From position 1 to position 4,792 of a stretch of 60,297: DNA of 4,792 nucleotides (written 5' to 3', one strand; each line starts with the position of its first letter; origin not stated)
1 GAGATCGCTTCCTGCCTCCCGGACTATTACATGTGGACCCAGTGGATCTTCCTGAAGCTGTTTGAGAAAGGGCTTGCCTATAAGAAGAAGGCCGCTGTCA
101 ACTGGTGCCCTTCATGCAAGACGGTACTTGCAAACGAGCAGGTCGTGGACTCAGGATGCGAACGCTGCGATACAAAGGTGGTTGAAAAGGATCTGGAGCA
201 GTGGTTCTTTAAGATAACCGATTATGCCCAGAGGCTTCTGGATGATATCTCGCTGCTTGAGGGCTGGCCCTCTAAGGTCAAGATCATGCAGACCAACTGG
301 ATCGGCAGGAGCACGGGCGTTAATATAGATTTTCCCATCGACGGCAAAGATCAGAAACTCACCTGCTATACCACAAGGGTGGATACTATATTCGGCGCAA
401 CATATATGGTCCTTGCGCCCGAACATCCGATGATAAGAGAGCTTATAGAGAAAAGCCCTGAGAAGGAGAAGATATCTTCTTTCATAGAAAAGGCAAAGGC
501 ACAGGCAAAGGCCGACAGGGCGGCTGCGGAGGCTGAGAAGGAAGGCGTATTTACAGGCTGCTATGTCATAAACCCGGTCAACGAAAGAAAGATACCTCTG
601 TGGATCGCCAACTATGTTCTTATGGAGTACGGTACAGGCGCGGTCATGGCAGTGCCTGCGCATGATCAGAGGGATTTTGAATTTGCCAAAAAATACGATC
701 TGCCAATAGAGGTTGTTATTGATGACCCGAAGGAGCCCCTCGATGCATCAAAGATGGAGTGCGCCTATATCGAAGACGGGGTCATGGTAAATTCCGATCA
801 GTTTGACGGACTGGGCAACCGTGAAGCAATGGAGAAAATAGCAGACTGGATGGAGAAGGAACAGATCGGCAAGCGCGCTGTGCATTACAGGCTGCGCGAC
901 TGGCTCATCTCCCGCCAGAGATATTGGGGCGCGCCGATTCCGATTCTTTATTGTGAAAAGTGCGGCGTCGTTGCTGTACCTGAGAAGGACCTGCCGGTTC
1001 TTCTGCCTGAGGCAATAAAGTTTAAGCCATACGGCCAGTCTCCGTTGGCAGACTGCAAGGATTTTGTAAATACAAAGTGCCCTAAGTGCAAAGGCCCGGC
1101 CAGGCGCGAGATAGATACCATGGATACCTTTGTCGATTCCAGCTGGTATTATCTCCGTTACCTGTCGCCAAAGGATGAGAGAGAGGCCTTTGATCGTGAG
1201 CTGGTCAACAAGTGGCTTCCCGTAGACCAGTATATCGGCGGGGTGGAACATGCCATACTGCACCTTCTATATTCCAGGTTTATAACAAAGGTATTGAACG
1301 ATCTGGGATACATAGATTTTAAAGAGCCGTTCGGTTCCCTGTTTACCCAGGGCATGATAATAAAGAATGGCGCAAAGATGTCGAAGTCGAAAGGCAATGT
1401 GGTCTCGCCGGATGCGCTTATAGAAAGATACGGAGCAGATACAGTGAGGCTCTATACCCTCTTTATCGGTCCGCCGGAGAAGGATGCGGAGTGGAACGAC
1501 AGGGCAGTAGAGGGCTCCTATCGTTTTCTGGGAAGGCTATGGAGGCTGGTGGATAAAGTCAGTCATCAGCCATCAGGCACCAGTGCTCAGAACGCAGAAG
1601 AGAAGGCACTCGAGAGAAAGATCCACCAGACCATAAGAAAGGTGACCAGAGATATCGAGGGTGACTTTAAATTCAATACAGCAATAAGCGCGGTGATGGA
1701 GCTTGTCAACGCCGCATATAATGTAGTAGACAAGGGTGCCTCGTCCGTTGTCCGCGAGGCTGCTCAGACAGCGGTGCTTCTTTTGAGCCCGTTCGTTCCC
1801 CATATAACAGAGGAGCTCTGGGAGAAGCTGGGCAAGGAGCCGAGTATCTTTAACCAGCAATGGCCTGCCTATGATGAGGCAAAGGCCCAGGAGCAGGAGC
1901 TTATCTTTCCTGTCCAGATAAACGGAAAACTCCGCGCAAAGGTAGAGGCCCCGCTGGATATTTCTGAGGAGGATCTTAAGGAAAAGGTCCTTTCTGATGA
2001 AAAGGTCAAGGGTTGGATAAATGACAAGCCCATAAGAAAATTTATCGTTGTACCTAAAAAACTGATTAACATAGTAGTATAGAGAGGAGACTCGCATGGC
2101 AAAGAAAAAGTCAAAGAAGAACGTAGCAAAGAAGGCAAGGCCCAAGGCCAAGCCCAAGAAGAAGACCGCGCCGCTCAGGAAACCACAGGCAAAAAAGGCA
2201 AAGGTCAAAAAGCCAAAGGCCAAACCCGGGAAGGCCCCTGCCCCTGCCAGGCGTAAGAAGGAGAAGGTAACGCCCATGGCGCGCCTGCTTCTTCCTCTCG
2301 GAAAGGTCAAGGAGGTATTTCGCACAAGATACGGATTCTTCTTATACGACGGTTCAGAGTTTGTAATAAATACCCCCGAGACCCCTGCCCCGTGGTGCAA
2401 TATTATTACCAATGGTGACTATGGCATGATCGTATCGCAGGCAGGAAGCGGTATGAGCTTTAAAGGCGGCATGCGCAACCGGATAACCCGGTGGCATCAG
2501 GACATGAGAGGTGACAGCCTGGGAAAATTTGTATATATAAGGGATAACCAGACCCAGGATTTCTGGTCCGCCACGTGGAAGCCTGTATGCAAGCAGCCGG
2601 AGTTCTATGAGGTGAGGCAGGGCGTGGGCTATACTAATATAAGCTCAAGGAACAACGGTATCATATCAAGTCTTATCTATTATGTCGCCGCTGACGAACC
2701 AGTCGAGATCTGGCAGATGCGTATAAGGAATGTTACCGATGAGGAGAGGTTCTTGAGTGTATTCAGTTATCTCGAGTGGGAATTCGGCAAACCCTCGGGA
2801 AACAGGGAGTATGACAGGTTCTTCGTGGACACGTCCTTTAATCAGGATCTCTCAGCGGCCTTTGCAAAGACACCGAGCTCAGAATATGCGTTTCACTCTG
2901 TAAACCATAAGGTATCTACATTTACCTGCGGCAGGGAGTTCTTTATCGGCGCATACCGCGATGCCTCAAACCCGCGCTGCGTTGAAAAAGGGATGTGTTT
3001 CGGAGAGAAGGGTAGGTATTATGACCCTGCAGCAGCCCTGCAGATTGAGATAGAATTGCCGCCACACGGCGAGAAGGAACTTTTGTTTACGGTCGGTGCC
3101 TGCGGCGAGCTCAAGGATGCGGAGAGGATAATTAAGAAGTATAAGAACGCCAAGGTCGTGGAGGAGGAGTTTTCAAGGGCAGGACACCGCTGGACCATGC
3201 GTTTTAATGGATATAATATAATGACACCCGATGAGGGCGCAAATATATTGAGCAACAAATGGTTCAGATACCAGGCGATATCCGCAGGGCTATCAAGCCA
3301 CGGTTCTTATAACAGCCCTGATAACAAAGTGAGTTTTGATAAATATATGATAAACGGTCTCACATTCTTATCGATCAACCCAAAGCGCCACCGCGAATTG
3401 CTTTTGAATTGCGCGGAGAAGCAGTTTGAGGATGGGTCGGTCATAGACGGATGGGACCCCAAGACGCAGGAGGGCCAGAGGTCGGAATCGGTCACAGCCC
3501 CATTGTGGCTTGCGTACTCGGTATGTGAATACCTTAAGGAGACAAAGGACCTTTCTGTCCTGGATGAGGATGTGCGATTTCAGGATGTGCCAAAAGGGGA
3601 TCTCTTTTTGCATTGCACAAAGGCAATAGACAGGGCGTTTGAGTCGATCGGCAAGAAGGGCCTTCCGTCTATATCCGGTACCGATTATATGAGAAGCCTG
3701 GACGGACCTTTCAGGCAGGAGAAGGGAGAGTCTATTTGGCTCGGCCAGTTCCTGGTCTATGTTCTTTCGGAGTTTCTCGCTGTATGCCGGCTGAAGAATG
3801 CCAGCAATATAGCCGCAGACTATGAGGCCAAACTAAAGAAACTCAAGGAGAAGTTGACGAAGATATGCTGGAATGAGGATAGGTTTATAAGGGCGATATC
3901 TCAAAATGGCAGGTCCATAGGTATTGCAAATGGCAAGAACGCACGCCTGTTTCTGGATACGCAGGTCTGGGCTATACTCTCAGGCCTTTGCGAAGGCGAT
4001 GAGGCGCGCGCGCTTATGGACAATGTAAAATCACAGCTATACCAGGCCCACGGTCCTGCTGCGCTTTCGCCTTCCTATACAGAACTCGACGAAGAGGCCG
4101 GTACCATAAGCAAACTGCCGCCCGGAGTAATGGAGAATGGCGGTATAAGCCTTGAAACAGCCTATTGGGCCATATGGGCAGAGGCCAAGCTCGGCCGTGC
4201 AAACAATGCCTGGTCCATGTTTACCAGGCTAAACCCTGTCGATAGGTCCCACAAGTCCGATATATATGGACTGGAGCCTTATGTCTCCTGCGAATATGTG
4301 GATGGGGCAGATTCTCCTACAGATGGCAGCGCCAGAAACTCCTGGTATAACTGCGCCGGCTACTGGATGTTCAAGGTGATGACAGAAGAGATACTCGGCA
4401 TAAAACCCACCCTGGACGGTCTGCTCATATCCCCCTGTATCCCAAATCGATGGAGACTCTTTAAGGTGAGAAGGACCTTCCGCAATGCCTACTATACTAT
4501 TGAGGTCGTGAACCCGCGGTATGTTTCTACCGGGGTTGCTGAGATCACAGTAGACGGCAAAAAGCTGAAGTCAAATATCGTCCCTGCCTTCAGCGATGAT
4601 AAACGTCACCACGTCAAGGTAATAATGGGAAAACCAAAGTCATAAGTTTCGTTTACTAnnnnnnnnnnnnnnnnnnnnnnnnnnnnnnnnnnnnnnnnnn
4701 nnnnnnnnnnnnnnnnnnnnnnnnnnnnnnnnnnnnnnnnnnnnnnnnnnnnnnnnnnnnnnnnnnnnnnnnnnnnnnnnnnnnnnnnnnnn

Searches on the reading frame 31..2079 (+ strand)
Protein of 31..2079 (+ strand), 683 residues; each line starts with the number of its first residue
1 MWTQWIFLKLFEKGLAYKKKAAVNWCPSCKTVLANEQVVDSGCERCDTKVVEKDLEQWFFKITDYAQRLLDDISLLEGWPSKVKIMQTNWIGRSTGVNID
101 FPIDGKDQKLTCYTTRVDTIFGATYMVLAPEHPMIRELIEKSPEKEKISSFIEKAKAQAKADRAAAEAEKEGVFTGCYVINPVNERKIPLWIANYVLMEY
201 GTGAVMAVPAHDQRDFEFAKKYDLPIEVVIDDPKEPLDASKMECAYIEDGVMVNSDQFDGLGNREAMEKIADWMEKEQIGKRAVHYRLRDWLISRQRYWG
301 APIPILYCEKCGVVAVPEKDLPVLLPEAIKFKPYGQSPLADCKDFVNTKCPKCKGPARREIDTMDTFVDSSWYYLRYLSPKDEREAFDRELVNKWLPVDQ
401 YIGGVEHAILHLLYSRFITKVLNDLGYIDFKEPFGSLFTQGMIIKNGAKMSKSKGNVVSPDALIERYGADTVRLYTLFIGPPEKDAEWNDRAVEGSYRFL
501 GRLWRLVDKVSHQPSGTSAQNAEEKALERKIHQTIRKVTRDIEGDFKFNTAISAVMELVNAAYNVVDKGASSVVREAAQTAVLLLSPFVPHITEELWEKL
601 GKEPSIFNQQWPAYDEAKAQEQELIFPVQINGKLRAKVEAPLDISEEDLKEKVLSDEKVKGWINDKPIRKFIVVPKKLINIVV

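Call 53: search_protein_families(library=pfam, proteins=[window:31-2079:+], max_evalue=0.0001)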
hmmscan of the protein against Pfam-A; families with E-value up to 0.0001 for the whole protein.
window:31-2079:+ (683 aa): 4 families
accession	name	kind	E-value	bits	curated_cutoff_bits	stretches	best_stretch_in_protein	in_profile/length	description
PF13603.12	tRNA-synt_1_2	-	9e-77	257.2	25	1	89-275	2-185/185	Leucyl-tRNA synthetase, editing domain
PF00133.28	tRNA-synt_1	-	6.8e-34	117.8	22.7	2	288-488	228-413/414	tRNA synthetases class I (I, L, M and V)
PF08264.19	Anticodon_1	-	3.7e-25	89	25.1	1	525-644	2-142/148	Anticodon-binding domain of tRNA ligase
PF09334.17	tRNA-synt_1g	-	1.9e-15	57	20.1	1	436-492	314-370/391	tRNA synthetases class I (M)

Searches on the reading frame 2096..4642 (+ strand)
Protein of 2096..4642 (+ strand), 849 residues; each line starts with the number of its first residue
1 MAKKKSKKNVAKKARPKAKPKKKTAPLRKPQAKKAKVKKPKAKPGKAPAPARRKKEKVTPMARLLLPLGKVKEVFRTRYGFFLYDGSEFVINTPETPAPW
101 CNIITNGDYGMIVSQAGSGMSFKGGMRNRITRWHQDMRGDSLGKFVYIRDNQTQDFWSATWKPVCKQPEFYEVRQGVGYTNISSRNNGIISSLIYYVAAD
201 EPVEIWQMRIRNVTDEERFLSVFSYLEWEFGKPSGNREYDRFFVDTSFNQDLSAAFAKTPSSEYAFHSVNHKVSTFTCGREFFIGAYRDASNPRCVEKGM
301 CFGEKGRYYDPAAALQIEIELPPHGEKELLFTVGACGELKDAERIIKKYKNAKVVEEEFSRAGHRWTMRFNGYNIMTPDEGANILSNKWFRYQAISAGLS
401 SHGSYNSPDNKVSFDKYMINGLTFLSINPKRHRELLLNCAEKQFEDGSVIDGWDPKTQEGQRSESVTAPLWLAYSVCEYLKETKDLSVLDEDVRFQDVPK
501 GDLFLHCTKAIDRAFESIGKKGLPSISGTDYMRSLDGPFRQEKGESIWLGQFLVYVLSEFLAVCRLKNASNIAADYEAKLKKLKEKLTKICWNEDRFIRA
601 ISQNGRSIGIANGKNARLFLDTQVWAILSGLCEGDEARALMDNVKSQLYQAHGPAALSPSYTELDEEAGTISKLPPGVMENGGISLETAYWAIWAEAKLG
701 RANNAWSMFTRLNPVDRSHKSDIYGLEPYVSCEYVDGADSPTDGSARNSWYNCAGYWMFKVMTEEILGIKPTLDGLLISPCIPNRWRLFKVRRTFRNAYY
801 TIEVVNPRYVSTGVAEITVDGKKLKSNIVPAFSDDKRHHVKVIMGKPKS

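Call 53: search_protein_families(library=pfam, proteins=[window:2096-4642:+], max_evalue=0.0001)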
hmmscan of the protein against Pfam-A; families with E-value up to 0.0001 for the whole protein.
window:2096-4642:+ (849 aa): 2 families
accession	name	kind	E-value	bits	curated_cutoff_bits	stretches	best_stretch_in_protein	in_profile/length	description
PF17167.11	Glyco_hydro_94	-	3.3e-83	280.2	27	1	366-768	2-420/420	Glycosyl hydrolase 94 superfamily, catalytic domain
PF06165.18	GH94_b-supersand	-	5.2e-73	246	23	1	97-334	1-251/251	Glycosyl hydrolase 94, supersandwich domain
